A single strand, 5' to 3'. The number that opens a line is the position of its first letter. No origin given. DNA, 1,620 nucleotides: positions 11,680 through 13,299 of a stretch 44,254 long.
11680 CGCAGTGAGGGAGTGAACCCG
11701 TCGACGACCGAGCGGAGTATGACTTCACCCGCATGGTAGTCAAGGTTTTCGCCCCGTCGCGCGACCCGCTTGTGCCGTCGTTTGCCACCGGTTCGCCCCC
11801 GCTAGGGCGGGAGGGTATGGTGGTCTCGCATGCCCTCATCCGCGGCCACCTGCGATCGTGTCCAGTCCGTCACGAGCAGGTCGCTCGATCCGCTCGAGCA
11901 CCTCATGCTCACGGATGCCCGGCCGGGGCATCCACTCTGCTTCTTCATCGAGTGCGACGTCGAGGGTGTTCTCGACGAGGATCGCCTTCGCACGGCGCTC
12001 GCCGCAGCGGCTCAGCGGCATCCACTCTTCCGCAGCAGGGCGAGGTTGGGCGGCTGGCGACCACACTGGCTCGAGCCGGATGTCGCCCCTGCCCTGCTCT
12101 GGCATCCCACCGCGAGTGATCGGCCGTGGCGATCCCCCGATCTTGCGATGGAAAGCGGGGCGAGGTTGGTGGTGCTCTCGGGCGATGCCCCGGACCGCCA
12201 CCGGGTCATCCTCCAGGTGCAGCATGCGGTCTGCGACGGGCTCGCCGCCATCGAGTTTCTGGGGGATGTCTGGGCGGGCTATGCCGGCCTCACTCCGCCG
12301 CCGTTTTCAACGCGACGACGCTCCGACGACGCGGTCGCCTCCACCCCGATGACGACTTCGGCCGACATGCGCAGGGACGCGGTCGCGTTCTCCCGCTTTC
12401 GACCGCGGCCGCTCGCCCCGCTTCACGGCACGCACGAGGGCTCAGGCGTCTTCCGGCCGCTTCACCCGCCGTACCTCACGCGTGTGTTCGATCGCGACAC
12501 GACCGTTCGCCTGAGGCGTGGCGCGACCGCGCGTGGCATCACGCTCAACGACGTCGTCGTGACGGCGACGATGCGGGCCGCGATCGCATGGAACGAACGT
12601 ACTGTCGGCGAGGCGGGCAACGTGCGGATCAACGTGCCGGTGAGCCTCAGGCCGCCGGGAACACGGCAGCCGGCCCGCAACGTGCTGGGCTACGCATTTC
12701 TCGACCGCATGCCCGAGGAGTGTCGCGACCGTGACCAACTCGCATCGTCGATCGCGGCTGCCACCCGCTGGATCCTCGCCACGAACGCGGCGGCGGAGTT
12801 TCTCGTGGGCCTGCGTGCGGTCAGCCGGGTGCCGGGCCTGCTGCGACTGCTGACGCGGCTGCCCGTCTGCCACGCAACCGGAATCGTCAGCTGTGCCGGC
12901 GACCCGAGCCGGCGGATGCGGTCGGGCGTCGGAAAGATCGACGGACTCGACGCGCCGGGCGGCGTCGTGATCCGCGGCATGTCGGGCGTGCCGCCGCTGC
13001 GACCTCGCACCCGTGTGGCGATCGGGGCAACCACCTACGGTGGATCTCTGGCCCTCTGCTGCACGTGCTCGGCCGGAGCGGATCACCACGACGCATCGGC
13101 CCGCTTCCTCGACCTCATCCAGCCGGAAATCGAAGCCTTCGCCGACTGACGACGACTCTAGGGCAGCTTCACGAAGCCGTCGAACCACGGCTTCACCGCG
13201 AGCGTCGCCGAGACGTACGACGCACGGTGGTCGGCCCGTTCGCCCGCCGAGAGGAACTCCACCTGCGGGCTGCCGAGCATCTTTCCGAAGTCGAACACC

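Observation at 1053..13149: Self-contained reductive lipid cassette: one-polypeptide Pfa/Hgl-like PKS coupled to PPTase, FabL-type trans-ER and an R-domain/SCP2 release enzyme, with a divergent condensation-like acyltransferase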

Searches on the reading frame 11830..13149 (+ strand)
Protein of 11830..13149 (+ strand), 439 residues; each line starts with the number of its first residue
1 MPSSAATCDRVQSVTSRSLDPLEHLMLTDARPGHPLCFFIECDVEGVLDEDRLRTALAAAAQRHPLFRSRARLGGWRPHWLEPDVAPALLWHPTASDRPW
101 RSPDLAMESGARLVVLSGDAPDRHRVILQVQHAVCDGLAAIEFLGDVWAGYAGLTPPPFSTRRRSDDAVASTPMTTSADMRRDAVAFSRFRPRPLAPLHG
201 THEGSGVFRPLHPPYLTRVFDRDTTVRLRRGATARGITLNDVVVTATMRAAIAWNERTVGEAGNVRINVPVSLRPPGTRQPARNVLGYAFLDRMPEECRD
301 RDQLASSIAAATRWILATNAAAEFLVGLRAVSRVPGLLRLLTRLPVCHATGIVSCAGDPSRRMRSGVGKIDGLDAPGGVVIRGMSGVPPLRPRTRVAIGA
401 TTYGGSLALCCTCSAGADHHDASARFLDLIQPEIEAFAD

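Call 5: search_protein_families(library=pfam, proteins=[window:11830-13149:+], max_evalue=0.01)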
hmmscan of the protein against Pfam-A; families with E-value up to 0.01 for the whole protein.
window:11830-13149:+ (439 aa): 1 family
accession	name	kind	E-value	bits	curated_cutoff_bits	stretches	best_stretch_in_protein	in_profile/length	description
PF16911.10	PapA_C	-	0.00055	19.8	30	1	220-379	12-155/203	Phthiocerol/phthiodiolone dimycocerosyl transferase C-terminus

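Call 6: search_protein_families(library=ncbifam, proteins=[window:11830-13149:+], max_evalue=0.01)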
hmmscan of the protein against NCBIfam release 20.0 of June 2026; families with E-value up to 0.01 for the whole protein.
window:11830-13149:+ (439 aa): 2 families
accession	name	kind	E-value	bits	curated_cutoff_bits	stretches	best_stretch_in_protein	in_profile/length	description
NF006787.0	PRK09294.1-1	subfamily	9.2e-11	41.3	396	1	42-276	28-268/420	acyltransferase PapA5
TIGR02946.1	acyl_WS_DGAT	subfamily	6.5e-07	28.6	309.95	1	116-290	121-311/453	wax ester/triacylglycerol synthase family O-acyltransferase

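Call 23: find_homologous_proteins(query=window:11830-13149:+, max_evalue=0.001)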
Query window:11830-13149:+ (439 aa): 110 proteins with E <= 0.001 among 8000 candidates.
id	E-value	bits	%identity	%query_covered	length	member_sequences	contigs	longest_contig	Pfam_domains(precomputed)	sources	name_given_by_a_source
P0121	1.2e-250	850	87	100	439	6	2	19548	-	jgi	-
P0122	4.9e-243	825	84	100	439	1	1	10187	PF16911.11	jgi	jgi:NRPS condensation-like uncharacterized protein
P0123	1.5e-240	817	87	94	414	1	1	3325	PF16911.11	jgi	-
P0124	1.8e-218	744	77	100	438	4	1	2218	-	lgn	-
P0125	8.8e-215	732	76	100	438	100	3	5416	-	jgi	jgi:hypothetical protein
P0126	2.6e-211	720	99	74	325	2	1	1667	-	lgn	-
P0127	4.0e-203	694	76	94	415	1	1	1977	PF16911.11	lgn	-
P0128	1.8e-190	652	68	100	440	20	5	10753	-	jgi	jgi:hypothetical protein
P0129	1.6e-186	639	69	94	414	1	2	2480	-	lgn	-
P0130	3.4e-162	559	74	81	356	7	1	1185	-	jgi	jgi:hypothetical protein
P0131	2.0e-133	464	69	71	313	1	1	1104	-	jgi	jgi:hypothetical protein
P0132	2.2e-132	460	52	97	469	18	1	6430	PF16911.11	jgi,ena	jgi:NRPS condensation-like uncharacterized protein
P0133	3.3e-132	460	53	97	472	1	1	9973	PF16911.11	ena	-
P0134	3.2e-131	457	53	96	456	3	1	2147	PF16911.11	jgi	jgi:NRPS condensation-like uncharacterized protein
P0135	3.6e-131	456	53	96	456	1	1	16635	PF16911.11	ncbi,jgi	jgi:NRPS condensation-like uncharacterized protein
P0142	7.2e-129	449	52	97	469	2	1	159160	PF16911.11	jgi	jgi:NRPS condensation-like uncharacterized protein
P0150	2.6e-126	440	52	95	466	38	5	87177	PF00668.26,PF16911.11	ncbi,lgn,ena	-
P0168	5.7e-120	419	53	96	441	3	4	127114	-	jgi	jgi:hypothetical protein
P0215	1.3e-95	339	47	96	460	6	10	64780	-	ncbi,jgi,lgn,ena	ncbi:MAG: hypothetical protein ACK6CT_14135 [Planctomycetia bacterium]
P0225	5.7e-84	301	42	97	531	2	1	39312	PF00668.26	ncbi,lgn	-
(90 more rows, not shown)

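Call 24: find_encoding_contigs(protein=P0150, flank=10000, max_places=2)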
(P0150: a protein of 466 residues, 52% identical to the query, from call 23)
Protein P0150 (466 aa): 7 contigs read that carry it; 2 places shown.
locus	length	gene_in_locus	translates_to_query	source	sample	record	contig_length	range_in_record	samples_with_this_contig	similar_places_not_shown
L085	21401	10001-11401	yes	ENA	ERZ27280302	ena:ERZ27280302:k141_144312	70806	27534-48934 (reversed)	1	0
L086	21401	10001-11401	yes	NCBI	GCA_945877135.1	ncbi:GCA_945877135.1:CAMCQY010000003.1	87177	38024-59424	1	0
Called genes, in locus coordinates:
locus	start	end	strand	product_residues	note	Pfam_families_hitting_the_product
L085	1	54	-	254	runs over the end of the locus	PF00106:adh_short, PF08659:KR, PF13561:adh_short_C2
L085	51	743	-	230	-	PF01648:ACPS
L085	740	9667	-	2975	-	PF00109:ketoacyl-synt, PF02801:Ketoacyl-synt_C, PF16197:KAsynt_C_assoc, PF00109:ketoacyl-synt, PF00698:Acyl_transf_1, PF00550:PP-binding (weak), PF08659:KR, PF14765:PS-DH, +2 more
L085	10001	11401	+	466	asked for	PF00668:Condensation (faint), PF16911:PapA_C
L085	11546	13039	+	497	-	PF05935:Arylsulfotrans, PF14269:Arylsulfotran_2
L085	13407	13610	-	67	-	-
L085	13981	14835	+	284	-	PF12833:HTH_18, PF00165:HTH_AraC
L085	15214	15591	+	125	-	-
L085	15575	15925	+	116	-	PF11969:DcpS_C, PF01230:HIT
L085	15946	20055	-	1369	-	-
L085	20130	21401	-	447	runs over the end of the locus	PF00884:Sulfatase (faint)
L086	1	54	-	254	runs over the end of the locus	PF00106:adh_short, PF08659:KR, PF13561:adh_short_C2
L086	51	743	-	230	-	PF01648:ACPS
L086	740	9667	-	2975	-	PF00109:ketoacyl-synt, PF02801:Ketoacyl-synt_C, PF16197:KAsynt_C_assoc, PF00109:ketoacyl-synt, PF00698:Acyl_transf_1, PF00550:PP-binding (weak), PF08659:KR, PF14765:PS-DH, +2 more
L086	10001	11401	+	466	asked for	PF00668:Condensation (faint), PF16911:PapA_C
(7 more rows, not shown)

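Call 25: find_encoding_contigs(protein=P0142, flank=10000, max_places=1)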
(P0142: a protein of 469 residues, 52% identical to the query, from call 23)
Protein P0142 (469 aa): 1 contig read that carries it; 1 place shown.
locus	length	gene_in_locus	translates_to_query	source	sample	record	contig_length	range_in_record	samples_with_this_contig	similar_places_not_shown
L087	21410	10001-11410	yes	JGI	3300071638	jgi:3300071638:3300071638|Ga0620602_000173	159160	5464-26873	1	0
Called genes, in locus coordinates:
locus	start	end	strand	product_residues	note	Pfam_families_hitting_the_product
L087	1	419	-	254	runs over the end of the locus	PF00106:adh_short, PF08659:KR, PF13561:adh_short_C2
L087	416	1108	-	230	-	PF01648:ACPS (weak)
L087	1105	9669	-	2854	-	PF00109:ketoacyl-synt, PF02801:Ketoacyl-synt_C, PF16197:KAsynt_C_assoc (weak), PF00109:ketoacyl-synt, PF02801:Ketoacyl-synt_C, PF00698:Acyl_transf_1, PF00550:PP-binding (weak), PF08659:KR, +4 more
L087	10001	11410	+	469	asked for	PF16911:PapA_C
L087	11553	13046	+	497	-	PF05935:Arylsulfotrans, PF14269:Arylsulfotran_2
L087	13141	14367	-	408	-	PF09903:DUF2130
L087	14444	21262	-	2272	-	PF12705:PDDEXK_1, PF00580:UvrD-helicase, PF13245:AAA_19, PF13361:UvrD_C (weak), PF12705:PDDEXK_1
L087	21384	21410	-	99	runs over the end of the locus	-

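Call 38: search_protein_families(library=pfam, proteins=[L085:740-9667:-, L085:11546-13039:+, L087:1105-9669:-], max_evalue=0.01)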
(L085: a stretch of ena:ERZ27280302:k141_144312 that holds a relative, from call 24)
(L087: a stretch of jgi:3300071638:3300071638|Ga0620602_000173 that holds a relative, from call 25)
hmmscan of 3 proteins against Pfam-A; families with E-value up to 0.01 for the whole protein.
L085:740-9667:- (2975 aa): 10 families
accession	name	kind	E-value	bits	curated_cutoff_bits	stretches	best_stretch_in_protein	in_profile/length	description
PF00109.32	ketoacyl-synt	-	1.9e-81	273.8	20.8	2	4-288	3-252/252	Beta-ketoacyl synthase, N-terminal domain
PF02801.28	Ketoacyl-synt_C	-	1.2e-36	125.8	20.8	2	297-409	2-115/119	Beta-ketoacyl synthase, C-terminal domain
PF00698.26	Acyl_transf_1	-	1.3e-27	97.5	32.7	1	984-1264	3-279/319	Acyl transferase domain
PF08659.16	KR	-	5.5e-27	95.3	22.6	1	2380-2599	3-180/180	KR domain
PF00550.31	PP-binding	-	9e-26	90.4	20.8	3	1634-1699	3-66/67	Phosphopantetheine attachment site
PF14765.12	PS-DH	-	2.3e-08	34.2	23.7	1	2839-2971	29-163/166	Polyketide synthase dehydratase N-terminal domain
PF16197.11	KAsynt_C_assoc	-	6.4e-08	33.4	33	1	416-474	2-55/111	Ketoacyl-synthetase C-terminal extension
PF21089.3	PKS_DH_N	-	5.3e-07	30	27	1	2704-2782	17-94/103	Polyketide synthase dehydratase domain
PF00106.31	adh_short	-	1.2e-06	28.6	26.6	1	2461-2570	39-152/195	short chain dehydrogenase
PF13561.12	adh_short_C2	-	0.00019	21.5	27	1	2469-2571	41-147/236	Enoyl-(Acyl carrier protein) reductase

L085:11546-13039:+ (497 aa): 2 families
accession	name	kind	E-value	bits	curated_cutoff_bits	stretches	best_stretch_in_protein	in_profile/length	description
PF05935.17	Arylsulfotrans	-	2.6e-23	83.1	24.2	1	37-422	5-336/374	Arylsulfotransferase (ASST)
PF14269.12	Arylsulfotran_2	-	3e-12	47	27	1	127-438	24-300/301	Arylsulfotransferase (ASST)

L087:1105-9669:- (2854 aa): 10 families
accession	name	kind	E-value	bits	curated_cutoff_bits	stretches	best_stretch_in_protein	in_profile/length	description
PF00109.32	ketoacyl-synt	-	7.3e-82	275.2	20.8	2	4-288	3-252/252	Beta-ketoacyl synthase, N-terminal domain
PF02801.28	Ketoacyl-synt_C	-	2e-38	131.5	20.8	2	297-409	2-115/119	Beta-ketoacyl synthase, C-terminal domain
PF00698.26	Acyl_transf_1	-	1.6e-27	97.3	32.7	1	984-1265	3-280/319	Acyl transferase domain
PF08659.16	KR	-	1.4e-25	90.7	22.6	1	2258-2478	2-180/180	KR domain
PF00550.31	PP-binding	-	1.3e-17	64.3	20.8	2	1504-1569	3-66/67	Phosphopantetheine attachment site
PF21089.3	PKS_DH_N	-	1.2e-07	32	27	1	2579-2660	13-93/103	Polyketide synthase dehydratase domain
PF16197.11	KAsynt_C_assoc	-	3e-07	31.3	33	1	416-474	2-55/111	Ketoacyl-synthetase C-terminal extension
PF14765.12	PS-DH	-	2.2e-06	27.8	23.7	1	2718-2851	29-164/166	Polyketide synthase dehydratase N-terminal domain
PF00106.31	adh_short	-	5.9e-06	26.3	26.6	1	2337-2448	36-151/195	short chain dehydrogenase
PF13561.12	adh_short_C2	-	9.4e-06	25.8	27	1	2342-2449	36-146/236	Enoyl-(Acyl carrier protein) reductase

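Call 41: search_solved_structures(query=window:11830-13146:+, max_evalue=1)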
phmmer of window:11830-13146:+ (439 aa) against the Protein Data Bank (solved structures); distinct sequences matched with E-value up to 1: 1.
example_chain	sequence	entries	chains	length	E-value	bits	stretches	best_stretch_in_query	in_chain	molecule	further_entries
5v4l_A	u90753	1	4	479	0.37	13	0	59-129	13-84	Adenylosuccinate lyase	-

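Call 43: search_solved_structures(query=A2, max_evalue=1)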
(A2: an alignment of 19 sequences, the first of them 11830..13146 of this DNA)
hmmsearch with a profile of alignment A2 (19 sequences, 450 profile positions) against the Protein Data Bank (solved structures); distinct sequences matched with E-value up to 1: 40.
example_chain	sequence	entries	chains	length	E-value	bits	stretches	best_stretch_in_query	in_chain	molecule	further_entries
9lcq_A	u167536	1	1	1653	4.4e-19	71.7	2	50-261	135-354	PvdL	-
9lcp_A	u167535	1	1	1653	4.8e-18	68.3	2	50-261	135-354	PvdL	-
9lco_A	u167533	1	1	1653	4.8e-18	68.3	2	50-261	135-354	PvdL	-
9up2_A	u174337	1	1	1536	6.2e-18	67.9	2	51-261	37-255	PvdL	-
8s6l_A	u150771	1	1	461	1.1e-13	53.9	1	13-281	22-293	Phthiocerol/phthiodiolone dimycocerosyl transferase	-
9rde_A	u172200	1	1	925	1.9e-11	46.5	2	101-263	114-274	Bacitracin synthase 3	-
2jgp_A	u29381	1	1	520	2.6e-10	42.8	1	43-253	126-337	TYROCIDINE SYNTHETASE 3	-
6oyf_A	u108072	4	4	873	4.9e-08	35.3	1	43-254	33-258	Txo1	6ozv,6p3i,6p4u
8xjz_C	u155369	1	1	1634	5.4e-08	35.1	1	44-258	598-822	Peptide synthetase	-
1q9j_A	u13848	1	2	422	1.6e-07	33.6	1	41-294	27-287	Polyketide synthase associated protein 5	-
2xhg_A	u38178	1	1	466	2.1e-07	33.2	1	86-264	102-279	TYROCIDINE SYNTHETASE A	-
6p1j_A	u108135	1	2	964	2.3e-07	33.1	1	43-254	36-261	Txo2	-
6ta8_A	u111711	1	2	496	2.4e-07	33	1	99-265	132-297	Tyrocidine synthase 2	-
9bfg_A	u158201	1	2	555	3e-07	32.7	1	86-264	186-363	Tyrocidine synthase 1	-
7r9x_A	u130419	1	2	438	3.6e-07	32.4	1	18-260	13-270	AmbE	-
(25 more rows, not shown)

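Call 55: find_encoding_contigs(protein=P0168, flank=10000, max_places=1)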
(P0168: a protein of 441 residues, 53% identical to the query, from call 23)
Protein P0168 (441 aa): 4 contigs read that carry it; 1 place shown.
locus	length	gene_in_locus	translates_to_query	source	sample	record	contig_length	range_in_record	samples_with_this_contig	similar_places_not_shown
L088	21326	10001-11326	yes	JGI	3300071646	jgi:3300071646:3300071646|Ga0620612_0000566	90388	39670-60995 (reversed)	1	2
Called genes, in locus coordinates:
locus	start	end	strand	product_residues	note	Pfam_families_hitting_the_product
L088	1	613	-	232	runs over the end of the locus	PF01648:ACPS (weak)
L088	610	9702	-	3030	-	-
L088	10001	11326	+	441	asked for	-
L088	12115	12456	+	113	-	-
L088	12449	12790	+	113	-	PF11969:DcpS_C, PF01230:HIT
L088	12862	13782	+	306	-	PF01261:AP_endonuc_2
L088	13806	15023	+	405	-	-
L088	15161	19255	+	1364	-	-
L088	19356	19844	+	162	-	PF00856:SET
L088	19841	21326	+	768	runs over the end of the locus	PF03176:MMPL, PF02460:Patched (faint), PF12349:Sterol-sensing (weak), PF03176:MMPL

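Call 56: find_encoding_contigs(protein=P0215, flank=10000, max_places=1)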
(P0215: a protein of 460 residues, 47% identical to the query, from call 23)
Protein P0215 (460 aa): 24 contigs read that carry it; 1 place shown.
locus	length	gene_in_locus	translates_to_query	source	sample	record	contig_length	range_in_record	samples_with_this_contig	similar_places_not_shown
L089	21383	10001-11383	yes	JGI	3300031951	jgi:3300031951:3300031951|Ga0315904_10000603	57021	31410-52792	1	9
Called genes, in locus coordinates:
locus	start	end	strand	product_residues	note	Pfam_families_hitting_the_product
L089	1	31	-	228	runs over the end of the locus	PF01648:ACPS (weak)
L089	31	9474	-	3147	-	PF00109:ketoacyl-synt, PF02801:Ketoacyl-synt_C, PF00109:ketoacyl-synt, PF16197:KAsynt_C_assoc (weak), PF00698:Acyl_transf_1, PF00550:PP-binding (weak), PF08659:KR, PF21089:PKS_DH_N, +2 more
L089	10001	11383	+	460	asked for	-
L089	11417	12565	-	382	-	PF00266:Aminotran_5, PF01053:Cys_Met_Meta_PP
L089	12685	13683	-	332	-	PF04055:Radical_SAM, PF06463:Mob_synth_C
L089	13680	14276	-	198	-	-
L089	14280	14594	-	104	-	PF02597:ThiS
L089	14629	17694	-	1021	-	PF01565:FAD_binding_4, PF02754:CCG (faint), PF02913:FAD-oxidase_C, PF13183:Fer4_8 (weak), PF13534:Fer4_17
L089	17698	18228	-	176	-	-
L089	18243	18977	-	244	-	-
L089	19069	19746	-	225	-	PF01227:GTP_cyclohydroI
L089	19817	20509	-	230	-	PF02190:LON_substr_bdg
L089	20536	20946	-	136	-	PF03745:DUF309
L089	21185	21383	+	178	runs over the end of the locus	PF00730:HhH-GPD, PF00633:HHH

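Call 57: find_encoding_contigs(protein=P0225, flank=10000, max_places=1)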
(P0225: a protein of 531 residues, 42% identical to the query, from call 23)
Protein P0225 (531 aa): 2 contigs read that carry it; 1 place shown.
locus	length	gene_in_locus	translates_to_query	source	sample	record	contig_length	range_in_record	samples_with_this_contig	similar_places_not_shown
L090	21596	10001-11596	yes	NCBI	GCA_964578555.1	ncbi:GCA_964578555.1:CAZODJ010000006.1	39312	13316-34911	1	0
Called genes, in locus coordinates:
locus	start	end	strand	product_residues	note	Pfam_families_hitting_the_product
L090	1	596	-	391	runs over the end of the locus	PF00355:Rieske, PF00848:Ring_hydroxyl_A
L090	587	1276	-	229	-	PF01648:ACPS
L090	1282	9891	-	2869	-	PF00109:ketoacyl-synt, PF02801:Ketoacyl-synt_C, PF16197:KAsynt_C_assoc (weak), PF00109:ketoacyl-synt, PF02801:Ketoacyl-synt_C (weak), PF00698:Acyl_transf_1, PF08659:KR, PF00106:adh_short, +4 more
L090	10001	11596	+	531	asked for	PF00668:Condensation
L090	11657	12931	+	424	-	PF01073:3Beta_HSD (weak), PF01370:Epimerase, PF04321:RmlD_sub_bind (faint), PF07993:NAD_binding_4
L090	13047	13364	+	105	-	-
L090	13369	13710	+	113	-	PF11969:DcpS_C, PF01230:HIT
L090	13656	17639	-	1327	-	-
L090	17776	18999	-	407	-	-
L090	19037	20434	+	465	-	PF07690:MFS_1 (weak), PF00854:PTR2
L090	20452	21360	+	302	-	PF01261:AP_endonuc_2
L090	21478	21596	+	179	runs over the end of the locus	PF00856:SET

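Call 75: search_protein_families(library=ncbifam, proteins=[L090:11657-12931:+], max_evalue=0.00001)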
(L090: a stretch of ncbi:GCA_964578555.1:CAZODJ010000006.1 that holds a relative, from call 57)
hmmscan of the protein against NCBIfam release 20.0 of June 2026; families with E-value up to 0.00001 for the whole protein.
L090:11657-12931:+ (424 aa): 9 families
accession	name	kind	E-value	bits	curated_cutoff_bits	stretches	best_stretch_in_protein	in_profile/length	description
NF005539.0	PRK07201.1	equivalog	2.6e-38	132.2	549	1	12-297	4-267/657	SDR family oxidoreductase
TIGR01746.1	Thioester-redct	subfamily_domain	3e-35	122.2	213.35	1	11-294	2-279/371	thioester reductase domain-containing protein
NF038078.1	NRPS_MxcG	equivalog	2.5e-20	71.5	2300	1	7-284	1081-1343/1442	myxochelin non-ribosomal peptide synthetase MxcG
TIGR03466.1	HpnA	hypoth_equivalog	2.5e-11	43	367.65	0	95-208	65-180/327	hopanoid-associated sugar epimerase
NF052578.1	StrlDmthSdmBMthl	equivalog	9.4e-11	42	600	0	113-201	82-172/328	sterol demethylase protein SdmB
TIGR03443.1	alpha_am_amid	equivalog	1.7e-10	39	1030.1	1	6-231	970-1207/1390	L-aminoadipate-semialdehyde dehydrogenase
NF041592.1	carboxyl_red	equivalog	2.7e-09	35.2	1300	1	8-280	764-1050/1160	carboxylic acid reductase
TIGR01214.1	rmlD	equivalog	1.8e-07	30.5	224.05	1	11-208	2-161/285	dTDP-4-dehydrorhamnose reductase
NF042423.1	oxyalk_red_Shew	equivalog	6e-07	28.8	580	0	114-201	88-177/331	2-alkyl-3-oxoalkanoate reductase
